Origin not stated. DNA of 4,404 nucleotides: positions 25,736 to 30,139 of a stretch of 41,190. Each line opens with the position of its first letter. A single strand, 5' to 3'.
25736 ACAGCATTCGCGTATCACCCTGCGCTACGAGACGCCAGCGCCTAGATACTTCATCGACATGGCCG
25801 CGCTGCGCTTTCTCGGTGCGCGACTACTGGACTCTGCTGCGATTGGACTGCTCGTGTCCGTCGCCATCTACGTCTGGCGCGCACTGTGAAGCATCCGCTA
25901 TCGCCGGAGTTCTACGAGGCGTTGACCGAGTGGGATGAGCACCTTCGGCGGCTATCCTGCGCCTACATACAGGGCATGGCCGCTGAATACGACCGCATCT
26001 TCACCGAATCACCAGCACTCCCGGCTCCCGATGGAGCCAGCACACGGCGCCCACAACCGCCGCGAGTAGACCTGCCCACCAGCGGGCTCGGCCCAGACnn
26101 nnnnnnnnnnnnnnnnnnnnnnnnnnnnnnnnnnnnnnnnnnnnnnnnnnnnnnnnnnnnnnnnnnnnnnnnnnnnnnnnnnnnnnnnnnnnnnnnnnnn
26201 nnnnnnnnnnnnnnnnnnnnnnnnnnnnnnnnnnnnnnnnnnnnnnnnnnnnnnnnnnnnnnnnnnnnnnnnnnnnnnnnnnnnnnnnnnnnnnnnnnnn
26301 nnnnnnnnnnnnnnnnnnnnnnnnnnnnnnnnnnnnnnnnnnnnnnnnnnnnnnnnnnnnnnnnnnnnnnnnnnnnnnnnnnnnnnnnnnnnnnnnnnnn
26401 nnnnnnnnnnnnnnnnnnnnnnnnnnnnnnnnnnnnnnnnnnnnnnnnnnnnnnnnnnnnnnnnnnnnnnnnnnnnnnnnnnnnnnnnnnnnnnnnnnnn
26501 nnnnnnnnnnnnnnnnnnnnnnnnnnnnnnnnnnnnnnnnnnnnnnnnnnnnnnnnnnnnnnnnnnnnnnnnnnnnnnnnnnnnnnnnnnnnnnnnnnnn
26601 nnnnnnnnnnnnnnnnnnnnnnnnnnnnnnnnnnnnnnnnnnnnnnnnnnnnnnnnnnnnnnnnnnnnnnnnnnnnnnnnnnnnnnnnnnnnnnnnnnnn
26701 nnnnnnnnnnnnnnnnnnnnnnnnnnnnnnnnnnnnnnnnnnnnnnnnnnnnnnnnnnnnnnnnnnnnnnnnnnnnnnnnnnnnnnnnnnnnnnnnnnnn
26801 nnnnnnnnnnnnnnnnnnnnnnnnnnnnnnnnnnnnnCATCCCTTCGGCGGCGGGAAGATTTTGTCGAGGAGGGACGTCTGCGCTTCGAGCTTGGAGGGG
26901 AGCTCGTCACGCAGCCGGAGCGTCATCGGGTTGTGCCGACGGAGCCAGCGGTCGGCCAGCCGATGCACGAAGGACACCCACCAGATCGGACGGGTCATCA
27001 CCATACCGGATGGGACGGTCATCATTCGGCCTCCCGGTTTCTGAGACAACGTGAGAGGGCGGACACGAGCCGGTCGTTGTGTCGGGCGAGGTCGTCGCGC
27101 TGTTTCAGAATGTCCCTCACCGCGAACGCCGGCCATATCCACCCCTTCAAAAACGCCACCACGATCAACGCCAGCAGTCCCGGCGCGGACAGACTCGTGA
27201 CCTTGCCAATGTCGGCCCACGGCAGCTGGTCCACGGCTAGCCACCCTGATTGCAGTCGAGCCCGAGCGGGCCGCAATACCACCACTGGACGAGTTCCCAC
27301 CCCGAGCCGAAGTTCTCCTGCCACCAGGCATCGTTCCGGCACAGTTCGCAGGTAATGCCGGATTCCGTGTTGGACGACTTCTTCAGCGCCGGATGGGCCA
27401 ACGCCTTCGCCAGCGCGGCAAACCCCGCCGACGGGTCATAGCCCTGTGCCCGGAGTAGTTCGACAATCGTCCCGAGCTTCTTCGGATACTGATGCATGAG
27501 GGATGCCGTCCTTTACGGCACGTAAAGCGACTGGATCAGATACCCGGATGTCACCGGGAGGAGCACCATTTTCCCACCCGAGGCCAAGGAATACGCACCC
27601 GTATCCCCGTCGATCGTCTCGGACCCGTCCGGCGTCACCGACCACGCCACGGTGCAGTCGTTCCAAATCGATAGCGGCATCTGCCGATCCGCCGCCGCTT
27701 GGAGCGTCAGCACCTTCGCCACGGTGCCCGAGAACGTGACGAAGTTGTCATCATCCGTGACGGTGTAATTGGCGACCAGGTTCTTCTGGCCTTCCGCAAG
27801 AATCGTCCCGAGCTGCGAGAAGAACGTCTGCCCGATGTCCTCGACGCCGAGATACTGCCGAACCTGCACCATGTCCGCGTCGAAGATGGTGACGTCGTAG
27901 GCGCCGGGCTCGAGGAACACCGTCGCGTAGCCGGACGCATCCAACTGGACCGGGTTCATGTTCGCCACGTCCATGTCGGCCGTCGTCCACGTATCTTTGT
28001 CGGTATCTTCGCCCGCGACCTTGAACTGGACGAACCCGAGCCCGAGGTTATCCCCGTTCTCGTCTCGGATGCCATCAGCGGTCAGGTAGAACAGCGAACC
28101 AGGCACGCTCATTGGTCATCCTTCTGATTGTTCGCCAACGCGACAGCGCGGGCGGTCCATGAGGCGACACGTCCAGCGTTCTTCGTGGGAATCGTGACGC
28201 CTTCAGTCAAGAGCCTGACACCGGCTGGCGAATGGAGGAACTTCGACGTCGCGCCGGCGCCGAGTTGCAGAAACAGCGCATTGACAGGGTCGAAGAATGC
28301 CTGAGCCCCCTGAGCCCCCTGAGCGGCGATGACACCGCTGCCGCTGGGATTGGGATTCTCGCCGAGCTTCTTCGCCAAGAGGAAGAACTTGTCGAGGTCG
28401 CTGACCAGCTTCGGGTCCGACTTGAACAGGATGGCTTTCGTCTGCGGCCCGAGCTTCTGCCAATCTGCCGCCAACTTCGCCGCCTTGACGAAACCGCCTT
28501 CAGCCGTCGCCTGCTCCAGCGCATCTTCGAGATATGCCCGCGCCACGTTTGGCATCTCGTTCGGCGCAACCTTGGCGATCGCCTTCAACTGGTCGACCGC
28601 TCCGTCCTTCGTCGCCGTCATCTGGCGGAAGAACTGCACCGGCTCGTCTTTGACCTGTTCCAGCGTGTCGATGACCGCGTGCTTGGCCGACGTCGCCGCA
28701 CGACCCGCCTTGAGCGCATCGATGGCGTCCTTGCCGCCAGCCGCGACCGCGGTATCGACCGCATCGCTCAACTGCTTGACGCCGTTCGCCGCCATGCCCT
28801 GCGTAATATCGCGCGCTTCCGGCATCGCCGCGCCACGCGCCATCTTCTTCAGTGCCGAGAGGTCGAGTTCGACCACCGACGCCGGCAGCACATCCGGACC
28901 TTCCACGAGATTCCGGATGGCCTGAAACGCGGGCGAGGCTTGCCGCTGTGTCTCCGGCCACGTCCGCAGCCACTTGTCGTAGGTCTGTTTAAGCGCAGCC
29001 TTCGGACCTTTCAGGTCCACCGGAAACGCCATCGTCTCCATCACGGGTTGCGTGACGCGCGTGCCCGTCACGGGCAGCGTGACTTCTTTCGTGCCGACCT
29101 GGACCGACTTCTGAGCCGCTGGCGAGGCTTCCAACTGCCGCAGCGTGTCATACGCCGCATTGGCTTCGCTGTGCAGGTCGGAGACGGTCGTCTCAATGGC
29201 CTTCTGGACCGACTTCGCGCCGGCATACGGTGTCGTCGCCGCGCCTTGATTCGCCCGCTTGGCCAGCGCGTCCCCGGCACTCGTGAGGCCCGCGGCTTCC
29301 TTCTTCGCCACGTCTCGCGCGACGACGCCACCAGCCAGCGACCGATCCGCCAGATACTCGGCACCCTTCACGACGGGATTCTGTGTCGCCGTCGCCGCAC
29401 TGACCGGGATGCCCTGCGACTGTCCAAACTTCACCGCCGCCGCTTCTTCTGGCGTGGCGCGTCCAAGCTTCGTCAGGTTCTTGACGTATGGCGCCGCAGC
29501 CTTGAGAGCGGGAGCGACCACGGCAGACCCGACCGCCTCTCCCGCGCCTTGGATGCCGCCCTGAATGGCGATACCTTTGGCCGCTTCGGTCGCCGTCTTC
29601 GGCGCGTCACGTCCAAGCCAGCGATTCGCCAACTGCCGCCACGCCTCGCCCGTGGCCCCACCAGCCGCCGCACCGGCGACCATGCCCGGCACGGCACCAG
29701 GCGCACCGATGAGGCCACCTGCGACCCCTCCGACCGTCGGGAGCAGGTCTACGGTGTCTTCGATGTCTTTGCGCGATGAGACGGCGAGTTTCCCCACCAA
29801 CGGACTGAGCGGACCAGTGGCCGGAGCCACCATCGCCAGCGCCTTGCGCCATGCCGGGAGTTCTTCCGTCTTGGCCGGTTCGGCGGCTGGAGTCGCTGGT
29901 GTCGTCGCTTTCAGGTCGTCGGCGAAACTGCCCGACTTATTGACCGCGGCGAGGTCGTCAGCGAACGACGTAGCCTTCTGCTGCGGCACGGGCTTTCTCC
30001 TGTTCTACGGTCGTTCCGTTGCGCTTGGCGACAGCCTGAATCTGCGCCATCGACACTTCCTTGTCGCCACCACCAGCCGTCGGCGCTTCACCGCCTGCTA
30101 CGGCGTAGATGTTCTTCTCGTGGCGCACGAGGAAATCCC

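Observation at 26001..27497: Phage-encoded site-2 protease at the end of a four-gene, translationally coupled small-protein cassette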

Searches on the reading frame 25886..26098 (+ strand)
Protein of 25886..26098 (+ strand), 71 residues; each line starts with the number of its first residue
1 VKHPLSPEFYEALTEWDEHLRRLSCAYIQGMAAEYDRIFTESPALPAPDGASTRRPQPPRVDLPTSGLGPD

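Call 5: search_protein_families(library=pfam, proteins=[window:25886-26098:+], max_evalue=0.1)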
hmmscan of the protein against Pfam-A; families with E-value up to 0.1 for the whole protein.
window:25886-26098:+ (71 aa): 0 families

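Call 6: search_protein_families(library=phrogs, proteins=[window:25886-26098:+], max_evalue=0.1)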
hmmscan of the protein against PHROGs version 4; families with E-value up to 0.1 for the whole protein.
window:25886-26098:+ (71 aa): 1 family
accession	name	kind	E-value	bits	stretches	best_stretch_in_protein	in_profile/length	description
phrog_26531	-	unknown function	0.083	13.7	1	11-57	69-114/150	-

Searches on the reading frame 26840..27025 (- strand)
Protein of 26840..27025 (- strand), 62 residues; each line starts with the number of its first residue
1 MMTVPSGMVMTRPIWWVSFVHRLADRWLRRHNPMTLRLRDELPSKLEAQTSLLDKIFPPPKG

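Call 5: search_protein_families(library=pfam, proteins=[window:26840-27025:-], max_evalue=0.1)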
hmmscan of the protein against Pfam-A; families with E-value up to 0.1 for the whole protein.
window:26840-27025:- (62 aa): 0 families

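Call 6: search_protein_families(library=phrogs, proteins=[window:26840-27025:-], max_evalue=0.1)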
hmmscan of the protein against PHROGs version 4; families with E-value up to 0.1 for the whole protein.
window:26840-27025:- (62 aa): 0 families

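Call 41: search_protein_families(library=ncbifam, proteins=[window:26840-27025:-], max_evalue=0.01)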
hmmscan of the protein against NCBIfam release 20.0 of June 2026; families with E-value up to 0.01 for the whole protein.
window:26840-27025:- (62 aa): 0 families

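Call 42: search_protein_families(library=padloc, proteins=[window:26840-27025:-], max_evalue=0.01)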
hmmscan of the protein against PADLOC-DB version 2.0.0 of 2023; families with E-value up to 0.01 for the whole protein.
window:26840-27025:- (62 aa): 0 families

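Call 91: search_solved_structures(query=window:26840-27025:-, max_evalue=5)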
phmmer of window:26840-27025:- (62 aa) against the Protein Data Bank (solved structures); distinct sequences matched with E-value up to 5: 2.
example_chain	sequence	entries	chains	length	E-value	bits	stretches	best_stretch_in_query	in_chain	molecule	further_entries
8xzv_H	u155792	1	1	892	1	12.9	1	7-54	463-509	pTAC3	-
4qn1_A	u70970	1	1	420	1.5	12.4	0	12-53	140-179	E3 ubiquitin-protein ligase SHPRH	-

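Call 95: list_cluster_members(proteins=[window:26840-27025:-, window:25638-25886:+, window:27240-27497:-, window:26004-26840:-, window:25487-25630:+, window:27516-28112:-])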
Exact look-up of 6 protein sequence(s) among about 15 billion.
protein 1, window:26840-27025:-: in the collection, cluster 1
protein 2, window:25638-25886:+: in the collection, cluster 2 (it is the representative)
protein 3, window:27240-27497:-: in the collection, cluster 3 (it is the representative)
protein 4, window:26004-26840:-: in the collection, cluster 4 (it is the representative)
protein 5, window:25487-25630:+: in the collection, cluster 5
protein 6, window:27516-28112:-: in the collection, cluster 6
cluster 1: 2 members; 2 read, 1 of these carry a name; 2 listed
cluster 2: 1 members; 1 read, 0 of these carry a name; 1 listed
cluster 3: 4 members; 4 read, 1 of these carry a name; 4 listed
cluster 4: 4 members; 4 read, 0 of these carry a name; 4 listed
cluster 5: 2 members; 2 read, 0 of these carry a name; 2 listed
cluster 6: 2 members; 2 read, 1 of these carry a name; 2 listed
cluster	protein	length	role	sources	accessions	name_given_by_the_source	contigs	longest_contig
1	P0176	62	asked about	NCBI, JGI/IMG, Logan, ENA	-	-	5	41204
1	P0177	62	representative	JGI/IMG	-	hypothetical protein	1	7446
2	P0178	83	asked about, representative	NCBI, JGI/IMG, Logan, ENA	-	-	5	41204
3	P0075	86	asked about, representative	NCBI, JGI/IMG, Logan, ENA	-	-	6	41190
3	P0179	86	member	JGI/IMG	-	hypothetical protein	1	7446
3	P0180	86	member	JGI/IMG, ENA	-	-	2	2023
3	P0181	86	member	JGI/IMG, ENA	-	-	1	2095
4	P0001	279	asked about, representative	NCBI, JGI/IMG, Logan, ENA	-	-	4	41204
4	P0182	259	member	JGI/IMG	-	-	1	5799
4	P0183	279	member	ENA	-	-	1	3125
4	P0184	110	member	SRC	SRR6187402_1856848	-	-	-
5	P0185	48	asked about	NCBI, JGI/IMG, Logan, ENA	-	-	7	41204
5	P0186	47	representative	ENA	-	-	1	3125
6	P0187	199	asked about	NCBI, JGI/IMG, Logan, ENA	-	-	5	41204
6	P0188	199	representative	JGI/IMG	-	hypothetical protein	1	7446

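Call 97: find_encoding_contigs(protein=P0183, flank=10000, max_places=3)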
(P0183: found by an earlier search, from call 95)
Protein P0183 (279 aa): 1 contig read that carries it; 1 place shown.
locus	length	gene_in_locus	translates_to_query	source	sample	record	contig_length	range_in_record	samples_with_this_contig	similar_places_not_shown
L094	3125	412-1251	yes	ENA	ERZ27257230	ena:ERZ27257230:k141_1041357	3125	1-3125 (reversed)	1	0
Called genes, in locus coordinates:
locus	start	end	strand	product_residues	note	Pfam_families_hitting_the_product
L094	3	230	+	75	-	?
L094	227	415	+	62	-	-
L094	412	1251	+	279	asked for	PF02163:Peptidase_M50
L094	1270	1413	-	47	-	-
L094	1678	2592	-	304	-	-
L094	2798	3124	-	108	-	?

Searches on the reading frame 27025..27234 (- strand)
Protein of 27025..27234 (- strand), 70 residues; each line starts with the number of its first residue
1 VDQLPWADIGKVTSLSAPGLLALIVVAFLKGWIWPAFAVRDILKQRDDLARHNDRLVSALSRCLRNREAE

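Call 5: search_protein_families(library=pfam, proteins=[window:27025-27234:-], max_evalue=0.1)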
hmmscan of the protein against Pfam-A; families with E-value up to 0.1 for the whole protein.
window:27025-27234:- (70 aa): 0 families

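Call 6: search_protein_families(library=phrogs, proteins=[window:27025-27234:-], max_evalue=0.1)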
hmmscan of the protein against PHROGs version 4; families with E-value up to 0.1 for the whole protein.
window:27025-27234:- (70 aa): 3 families
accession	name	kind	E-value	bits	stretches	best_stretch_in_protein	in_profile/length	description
phrog_4565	-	unknown function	0.00012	23.4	1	12-58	10-56/94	-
phrog_4511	-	unknown function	0.00097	20.4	1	6-59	9-60/99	-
phrog_38127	-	unknown function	0.013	16.5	1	20-58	8-48/57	-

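Call 26: search_dna_similar(query=window:27025-27234:-, collection=phages, mode=protein, max_evalue=1, max_rows=20)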
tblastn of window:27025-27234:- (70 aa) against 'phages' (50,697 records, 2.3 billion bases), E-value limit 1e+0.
Records with a match: 2; places in all: 2; records where one place covers at least 80% of the query: 0.
Best place of each record, by identity: <60% 2.
By first word of the organism name: EBPR 1; Gordonia 1.
By host as written in the record: - 1; Gordonia terrae 3612 1.
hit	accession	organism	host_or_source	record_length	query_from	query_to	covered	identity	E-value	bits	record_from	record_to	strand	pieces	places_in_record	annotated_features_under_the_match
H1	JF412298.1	EBPR siphovirus 3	-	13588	22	67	66%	39.1%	9e-1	32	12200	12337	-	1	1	gp14: similar to hypothetical protein; ESV3_14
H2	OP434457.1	Gordonia phage OneDirection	Gordonia terrae 3612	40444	24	47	34%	45.8%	8e-1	32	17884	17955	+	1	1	19: membrane protein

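Call 41: search_protein_families(library=ncbifam, proteins=[window:27025-27234:-], max_evalue=0.01)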
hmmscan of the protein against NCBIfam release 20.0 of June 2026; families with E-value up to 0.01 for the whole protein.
window:27025-27234:- (70 aa): 0 families

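Call 42: search_protein_families(library=padloc, proteins=[window:27025-27234:-], max_evalue=0.01)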
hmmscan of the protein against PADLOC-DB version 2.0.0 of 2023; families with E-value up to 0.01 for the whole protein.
window:27025-27234:- (70 aa): 0 families

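Call 45: find_homologous_proteins(query=window:27025-27234:-, max_evalue=0.1)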
Query window:27025-27234:- (70 aa): 2 proteins with E <= 0.1 among 3 candidates.
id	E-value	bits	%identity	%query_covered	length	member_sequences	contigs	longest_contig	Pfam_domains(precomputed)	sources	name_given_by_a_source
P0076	4.0e-39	149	100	100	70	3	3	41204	-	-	-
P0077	9.2e-35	135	87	100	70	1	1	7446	-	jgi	jgi:hypothetical protein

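Call 46: find_encoding_contigs(protein=P0077, flank=10000, max_places=5)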
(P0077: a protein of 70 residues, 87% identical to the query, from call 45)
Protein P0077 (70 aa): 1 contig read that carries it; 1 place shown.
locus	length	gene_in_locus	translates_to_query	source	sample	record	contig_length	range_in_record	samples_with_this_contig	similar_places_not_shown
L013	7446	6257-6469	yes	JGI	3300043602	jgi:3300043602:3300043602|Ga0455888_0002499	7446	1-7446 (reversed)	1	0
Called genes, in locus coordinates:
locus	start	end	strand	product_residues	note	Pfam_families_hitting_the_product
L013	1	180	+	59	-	?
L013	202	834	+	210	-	-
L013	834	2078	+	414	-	-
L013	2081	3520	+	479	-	-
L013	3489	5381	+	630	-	-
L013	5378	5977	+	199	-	-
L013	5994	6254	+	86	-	-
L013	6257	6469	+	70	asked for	-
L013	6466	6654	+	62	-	-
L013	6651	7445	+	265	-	?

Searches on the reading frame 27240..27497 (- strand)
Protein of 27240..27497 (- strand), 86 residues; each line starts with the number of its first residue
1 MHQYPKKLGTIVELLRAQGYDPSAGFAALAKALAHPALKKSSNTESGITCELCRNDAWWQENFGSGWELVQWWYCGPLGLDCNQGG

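Call 5: search_protein_families(library=pfam, proteins=[window:27240-27497:-], max_evalue=0.1)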
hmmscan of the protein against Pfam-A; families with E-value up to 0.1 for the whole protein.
window:27240-27497:- (86 aa): 0 families

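Call 6: search_protein_families(library=phrogs, proteins=[window:27240-27497:-], max_evalue=0.1)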
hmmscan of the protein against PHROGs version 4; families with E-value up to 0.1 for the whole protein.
window:27240-27497:- (86 aa): 0 families

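Call 25: search_dna_similar(query=window:27240-27497:-, collection=phages, mode=protein, max_evalue=1, max_rows=20)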
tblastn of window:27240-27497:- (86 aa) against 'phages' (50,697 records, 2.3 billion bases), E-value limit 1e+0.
No match.

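Call 30: find_homologous_proteins(query=window:27240-27497:-, max_evalue=0.01)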
Query window:27240-27497:- (86 aa): 1 proteins with E <= 0.01 among 2 candidates.
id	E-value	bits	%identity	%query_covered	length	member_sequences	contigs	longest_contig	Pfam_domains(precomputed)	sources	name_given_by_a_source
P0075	2.5e-55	203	100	100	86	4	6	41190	-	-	-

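Call 41: search_protein_families(library=ncbifam, proteins=[window:27240-27497:-], max_evalue=0.01)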
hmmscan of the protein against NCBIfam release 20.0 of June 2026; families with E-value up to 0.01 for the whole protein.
window:27240-27497:- (86 aa): 0 families

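Call 42: search_protein_families(library=padloc, proteins=[window:27240-27497:-], max_evalue=0.01)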
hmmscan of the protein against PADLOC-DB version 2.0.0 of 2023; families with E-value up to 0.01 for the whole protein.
window:27240-27497:- (86 aa): 0 families

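Call 90: search_solved_structures(query=window:27240-27497:-, max_evalue=5)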
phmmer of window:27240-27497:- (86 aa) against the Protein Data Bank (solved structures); distinct sequences matched with E-value up to 5: 1.
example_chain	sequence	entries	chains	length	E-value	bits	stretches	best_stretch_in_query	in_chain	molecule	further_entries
8feh_D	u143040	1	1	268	0.0089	19.6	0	14-41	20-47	Minor capsid protein A1 fusion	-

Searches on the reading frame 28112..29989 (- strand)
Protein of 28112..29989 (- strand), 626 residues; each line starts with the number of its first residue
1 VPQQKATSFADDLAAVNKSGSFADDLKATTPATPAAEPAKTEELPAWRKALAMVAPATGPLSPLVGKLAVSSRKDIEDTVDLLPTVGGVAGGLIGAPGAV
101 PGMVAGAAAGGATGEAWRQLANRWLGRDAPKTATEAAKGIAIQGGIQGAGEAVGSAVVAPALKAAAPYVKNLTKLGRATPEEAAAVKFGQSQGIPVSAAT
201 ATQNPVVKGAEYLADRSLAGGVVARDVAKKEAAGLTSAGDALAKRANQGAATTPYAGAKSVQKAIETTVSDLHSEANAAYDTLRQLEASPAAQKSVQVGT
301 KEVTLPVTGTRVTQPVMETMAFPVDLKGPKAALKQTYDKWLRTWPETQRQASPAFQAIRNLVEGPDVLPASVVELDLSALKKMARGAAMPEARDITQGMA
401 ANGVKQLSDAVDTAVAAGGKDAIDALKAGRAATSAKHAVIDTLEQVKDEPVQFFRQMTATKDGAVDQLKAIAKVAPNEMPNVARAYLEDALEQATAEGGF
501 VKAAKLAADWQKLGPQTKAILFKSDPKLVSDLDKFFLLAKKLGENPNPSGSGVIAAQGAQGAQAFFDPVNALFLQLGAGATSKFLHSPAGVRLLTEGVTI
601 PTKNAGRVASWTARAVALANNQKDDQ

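Call 10: search_protein_families(library=phrogs, proteins=[window:28112-29989:-], max_evalue=0.001)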
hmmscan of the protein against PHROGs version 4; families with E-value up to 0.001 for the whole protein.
window:28112-29989:- (626 aa): 0 families

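Call 31: find_related_loci(query=window:28112-29989:-, collection=viral_contigs, flank=10000)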
Query window:28112-29989:- (626 aa) in viral_contigs; peptide patterns used: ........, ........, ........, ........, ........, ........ (x = any residue, [..] = any of these).
20 stretches matched a pattern, but none encodes a relative of the query by tblastn (E <= 1e-3).
